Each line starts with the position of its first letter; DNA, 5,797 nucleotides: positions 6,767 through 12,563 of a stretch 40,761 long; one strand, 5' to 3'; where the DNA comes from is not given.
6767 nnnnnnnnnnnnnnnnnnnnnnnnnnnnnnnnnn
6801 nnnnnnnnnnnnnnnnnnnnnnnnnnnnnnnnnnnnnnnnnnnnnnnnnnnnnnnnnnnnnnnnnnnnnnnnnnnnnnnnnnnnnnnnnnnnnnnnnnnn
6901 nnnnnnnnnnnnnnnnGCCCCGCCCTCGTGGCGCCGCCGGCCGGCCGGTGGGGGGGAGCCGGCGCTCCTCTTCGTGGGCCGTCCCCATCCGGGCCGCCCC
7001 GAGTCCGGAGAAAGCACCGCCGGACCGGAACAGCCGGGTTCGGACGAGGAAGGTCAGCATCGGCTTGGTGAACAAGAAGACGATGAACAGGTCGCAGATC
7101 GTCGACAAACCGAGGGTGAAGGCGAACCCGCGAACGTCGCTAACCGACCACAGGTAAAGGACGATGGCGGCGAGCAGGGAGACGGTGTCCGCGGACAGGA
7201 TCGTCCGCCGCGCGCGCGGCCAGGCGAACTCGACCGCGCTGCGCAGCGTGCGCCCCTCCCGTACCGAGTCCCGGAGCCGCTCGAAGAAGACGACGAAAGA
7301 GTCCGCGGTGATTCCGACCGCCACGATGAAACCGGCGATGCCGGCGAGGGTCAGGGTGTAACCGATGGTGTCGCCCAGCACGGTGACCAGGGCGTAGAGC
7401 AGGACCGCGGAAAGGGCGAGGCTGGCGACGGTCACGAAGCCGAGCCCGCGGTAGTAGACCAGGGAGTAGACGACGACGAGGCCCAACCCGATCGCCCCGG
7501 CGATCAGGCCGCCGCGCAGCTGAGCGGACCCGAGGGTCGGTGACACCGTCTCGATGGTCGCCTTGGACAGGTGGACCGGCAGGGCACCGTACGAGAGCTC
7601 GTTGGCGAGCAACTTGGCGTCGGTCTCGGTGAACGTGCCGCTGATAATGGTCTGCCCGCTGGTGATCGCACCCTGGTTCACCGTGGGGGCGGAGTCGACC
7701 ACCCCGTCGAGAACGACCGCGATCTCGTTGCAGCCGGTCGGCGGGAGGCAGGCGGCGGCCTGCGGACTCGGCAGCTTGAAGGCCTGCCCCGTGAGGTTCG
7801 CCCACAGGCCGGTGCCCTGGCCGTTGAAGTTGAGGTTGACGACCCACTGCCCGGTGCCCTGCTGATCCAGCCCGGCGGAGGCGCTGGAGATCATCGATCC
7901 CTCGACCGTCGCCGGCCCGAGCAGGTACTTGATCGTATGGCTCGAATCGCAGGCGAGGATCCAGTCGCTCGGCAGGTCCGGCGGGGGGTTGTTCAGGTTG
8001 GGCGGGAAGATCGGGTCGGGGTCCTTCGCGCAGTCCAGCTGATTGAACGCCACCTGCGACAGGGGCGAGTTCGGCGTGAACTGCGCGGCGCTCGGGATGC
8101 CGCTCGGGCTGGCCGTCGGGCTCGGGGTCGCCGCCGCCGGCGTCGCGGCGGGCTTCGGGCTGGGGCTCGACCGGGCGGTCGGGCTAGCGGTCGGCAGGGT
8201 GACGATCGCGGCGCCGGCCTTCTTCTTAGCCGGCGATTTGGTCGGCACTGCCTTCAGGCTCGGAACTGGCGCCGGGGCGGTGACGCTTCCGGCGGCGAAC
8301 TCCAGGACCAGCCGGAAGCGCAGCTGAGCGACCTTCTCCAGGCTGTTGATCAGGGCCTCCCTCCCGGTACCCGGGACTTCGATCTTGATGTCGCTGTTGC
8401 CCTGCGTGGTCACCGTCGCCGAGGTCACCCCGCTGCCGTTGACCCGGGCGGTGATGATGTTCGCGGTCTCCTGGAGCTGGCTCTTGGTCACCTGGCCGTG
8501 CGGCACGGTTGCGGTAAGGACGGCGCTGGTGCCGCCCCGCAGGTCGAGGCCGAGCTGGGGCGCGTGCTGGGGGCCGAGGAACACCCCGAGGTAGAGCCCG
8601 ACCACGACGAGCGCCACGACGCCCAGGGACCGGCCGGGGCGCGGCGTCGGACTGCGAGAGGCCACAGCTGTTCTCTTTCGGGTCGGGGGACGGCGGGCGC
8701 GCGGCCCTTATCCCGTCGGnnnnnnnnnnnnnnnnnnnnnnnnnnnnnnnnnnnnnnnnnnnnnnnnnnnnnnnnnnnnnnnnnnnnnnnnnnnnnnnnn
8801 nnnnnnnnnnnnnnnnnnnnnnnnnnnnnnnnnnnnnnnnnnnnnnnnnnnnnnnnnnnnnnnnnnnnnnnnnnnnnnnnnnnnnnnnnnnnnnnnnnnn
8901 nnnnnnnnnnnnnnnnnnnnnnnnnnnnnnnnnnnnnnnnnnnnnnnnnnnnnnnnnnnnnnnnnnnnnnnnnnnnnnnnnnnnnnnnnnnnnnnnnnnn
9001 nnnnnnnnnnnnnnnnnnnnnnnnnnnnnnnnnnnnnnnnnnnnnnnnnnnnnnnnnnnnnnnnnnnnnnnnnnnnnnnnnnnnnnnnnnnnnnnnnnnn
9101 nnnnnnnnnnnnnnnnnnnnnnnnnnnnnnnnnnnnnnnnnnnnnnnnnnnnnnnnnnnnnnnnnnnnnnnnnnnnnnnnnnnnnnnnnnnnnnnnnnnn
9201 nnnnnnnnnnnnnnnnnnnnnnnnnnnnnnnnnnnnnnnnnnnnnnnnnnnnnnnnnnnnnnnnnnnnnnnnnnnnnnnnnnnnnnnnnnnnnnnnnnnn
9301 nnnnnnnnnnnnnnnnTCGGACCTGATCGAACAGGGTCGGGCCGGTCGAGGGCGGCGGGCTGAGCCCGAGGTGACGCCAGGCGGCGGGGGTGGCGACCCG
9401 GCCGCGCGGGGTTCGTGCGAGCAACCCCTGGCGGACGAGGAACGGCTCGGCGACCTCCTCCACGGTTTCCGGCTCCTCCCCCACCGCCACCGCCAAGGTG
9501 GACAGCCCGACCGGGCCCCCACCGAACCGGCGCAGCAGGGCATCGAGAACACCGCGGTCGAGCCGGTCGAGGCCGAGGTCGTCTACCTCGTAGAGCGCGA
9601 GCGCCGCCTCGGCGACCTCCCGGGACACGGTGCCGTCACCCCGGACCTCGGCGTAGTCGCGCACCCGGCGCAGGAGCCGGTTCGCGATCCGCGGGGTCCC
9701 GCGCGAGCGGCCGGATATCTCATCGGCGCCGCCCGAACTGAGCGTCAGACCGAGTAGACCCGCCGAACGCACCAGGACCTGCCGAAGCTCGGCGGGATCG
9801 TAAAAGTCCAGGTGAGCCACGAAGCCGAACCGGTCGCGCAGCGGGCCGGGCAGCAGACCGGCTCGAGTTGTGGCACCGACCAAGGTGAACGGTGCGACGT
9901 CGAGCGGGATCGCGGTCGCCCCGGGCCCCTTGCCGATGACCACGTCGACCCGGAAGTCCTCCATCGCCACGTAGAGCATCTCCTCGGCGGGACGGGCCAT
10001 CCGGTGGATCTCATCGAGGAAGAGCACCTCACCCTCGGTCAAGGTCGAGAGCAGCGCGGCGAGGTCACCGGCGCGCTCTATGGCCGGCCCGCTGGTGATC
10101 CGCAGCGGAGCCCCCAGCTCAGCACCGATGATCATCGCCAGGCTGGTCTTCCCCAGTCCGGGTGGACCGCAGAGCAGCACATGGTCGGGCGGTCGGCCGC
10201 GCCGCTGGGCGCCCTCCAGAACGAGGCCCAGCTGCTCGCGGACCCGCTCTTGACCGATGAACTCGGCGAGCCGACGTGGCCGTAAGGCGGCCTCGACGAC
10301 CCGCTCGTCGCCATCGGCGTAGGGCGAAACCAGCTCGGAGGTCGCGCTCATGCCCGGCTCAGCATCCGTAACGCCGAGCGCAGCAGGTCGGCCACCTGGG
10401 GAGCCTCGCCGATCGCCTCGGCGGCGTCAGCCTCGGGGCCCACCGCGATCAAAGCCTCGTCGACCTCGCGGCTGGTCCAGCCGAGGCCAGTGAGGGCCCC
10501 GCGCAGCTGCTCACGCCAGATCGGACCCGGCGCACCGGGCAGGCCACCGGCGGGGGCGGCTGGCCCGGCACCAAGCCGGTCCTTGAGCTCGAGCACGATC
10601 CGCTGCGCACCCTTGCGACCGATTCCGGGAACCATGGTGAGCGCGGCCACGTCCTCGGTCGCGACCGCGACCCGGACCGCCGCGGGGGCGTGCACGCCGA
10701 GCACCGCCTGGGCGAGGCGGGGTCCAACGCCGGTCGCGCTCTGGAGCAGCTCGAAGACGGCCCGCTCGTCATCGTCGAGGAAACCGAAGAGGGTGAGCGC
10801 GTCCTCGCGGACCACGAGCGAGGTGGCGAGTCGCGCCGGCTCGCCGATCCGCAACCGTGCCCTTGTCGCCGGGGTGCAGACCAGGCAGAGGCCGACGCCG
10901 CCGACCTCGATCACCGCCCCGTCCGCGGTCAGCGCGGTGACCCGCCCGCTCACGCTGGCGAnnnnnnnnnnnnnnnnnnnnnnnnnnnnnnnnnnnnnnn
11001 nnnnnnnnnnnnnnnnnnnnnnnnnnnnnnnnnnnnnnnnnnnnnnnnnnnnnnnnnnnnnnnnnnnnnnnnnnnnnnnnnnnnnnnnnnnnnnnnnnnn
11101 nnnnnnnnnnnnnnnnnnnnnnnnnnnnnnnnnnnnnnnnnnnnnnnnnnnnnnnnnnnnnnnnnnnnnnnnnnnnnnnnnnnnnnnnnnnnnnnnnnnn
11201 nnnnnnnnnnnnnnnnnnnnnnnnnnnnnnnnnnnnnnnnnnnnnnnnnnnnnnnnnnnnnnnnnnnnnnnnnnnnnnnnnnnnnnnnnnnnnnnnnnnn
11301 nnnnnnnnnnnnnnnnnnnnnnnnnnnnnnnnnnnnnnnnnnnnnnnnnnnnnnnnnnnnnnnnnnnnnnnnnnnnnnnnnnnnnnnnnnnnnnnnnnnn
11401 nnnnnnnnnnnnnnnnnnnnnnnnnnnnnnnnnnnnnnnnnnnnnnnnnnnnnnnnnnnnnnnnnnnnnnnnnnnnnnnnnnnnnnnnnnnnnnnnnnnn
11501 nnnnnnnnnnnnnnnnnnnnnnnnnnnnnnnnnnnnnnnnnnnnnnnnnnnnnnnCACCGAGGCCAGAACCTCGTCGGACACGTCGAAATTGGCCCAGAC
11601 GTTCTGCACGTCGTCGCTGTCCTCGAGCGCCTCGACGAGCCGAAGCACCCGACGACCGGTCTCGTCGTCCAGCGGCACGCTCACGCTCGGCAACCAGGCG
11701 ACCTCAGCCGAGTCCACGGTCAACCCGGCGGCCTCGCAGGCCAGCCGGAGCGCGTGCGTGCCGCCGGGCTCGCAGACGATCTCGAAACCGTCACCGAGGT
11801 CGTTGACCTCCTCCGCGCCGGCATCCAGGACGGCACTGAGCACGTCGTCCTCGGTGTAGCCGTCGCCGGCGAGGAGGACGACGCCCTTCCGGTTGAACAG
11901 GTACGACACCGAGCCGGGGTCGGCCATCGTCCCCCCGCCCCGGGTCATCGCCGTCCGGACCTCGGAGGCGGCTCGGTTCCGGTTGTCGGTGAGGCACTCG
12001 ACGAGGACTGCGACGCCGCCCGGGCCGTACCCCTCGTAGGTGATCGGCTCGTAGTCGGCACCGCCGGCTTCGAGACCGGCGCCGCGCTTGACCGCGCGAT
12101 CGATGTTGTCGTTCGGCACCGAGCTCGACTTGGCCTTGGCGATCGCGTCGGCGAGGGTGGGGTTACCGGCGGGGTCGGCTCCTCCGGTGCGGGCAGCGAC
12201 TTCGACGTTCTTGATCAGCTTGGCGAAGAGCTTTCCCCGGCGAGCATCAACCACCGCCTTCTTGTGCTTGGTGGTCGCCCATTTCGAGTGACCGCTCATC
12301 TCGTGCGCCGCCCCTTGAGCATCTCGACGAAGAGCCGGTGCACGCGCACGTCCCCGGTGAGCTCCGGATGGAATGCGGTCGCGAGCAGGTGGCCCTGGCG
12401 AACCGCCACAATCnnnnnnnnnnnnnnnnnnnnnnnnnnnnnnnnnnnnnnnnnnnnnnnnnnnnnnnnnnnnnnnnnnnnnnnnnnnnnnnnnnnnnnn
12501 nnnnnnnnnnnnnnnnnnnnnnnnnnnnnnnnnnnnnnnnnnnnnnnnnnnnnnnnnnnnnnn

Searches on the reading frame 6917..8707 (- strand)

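Call 66: search_protein_families(library=pfam, proteins=[window:6917-8707:-], max_evalue=0.001)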
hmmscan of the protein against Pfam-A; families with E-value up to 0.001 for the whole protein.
window:6917-8707:- (597 aa): 3 families
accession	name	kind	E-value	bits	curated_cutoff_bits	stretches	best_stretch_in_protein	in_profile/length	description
PF22599.2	SecDF_P1_head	-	1.7e-22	79.9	27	1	260-378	12-114/114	SecDF, P1 head subdomain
PF21760.3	SecD_1st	-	4.1e-10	39.4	27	1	79-134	2-58/60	Protein translocase subunit SecDF, P1 domain, N-terminal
PF02355.23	SecD_SecF_C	-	4.9e-09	36.3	20.5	1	379-554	12-186/189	Protein export membrane protein SecD/SecF, C-terminal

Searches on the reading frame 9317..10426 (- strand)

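Call 66: search_protein_families(library=pfam, proteins=[window:9317-10426:-], max_evalue=0.001)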
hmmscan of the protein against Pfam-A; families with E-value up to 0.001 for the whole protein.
window:9317-10426:- (370 aa): 8 families
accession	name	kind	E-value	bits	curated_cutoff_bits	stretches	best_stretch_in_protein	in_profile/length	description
PF05496.18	RuvB_N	-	5.4e-72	241.2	27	1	48-206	1-159/159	Holliday junction DNA helicase RuvB P-loop domain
PF17864.7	AAA_lid_4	-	1.6e-29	101.9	27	1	209-282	1-74/74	RuvB AAA lid domain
PF05491.19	RuvB_C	-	1.8e-21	76.3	24.7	1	284-353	2-71/72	RuvB C-terminal winged helix domain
PF00004.35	AAA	-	1e-18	68.5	21.2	1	83-205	1-128/131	ATPase family associated with various cellular activities (AAA)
PF07728.20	AAA_5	-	1.1e-06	29.1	22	1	82-200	1-139/139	AAA domain (dynein-related subfamily)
PF13191.12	AAA_16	-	1.5e-05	26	32.6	1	55-99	1-43/167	AAA ATPase domain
PF06068.19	TIP49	-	2.5e-05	24.1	23.8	1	55-108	25-78/347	TIP49 P-loop domain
PF01078.27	Mg_chelatase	-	0.00015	21.6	20.3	0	55-100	4-42/207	Magnesium chelatase, subunit ChlI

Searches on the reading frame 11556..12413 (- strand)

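Call 66: search_protein_families(library=pfam, proteins=[window:11556-12413:-], max_evalue=0.001)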
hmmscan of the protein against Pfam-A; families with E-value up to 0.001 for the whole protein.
window:11556-12413:- (286 aa): 2 families
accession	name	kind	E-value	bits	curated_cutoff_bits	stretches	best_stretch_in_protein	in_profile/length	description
PF01709.26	Transcrip_reg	-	1.7e-54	184.3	27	1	121-276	1-160/160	TACO1/YebC second and third domain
PF20772.2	TACO1_YebC_N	-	4.2e-30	104.5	36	1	43-113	1-72/73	TACO1/YebC protein N-terminal domain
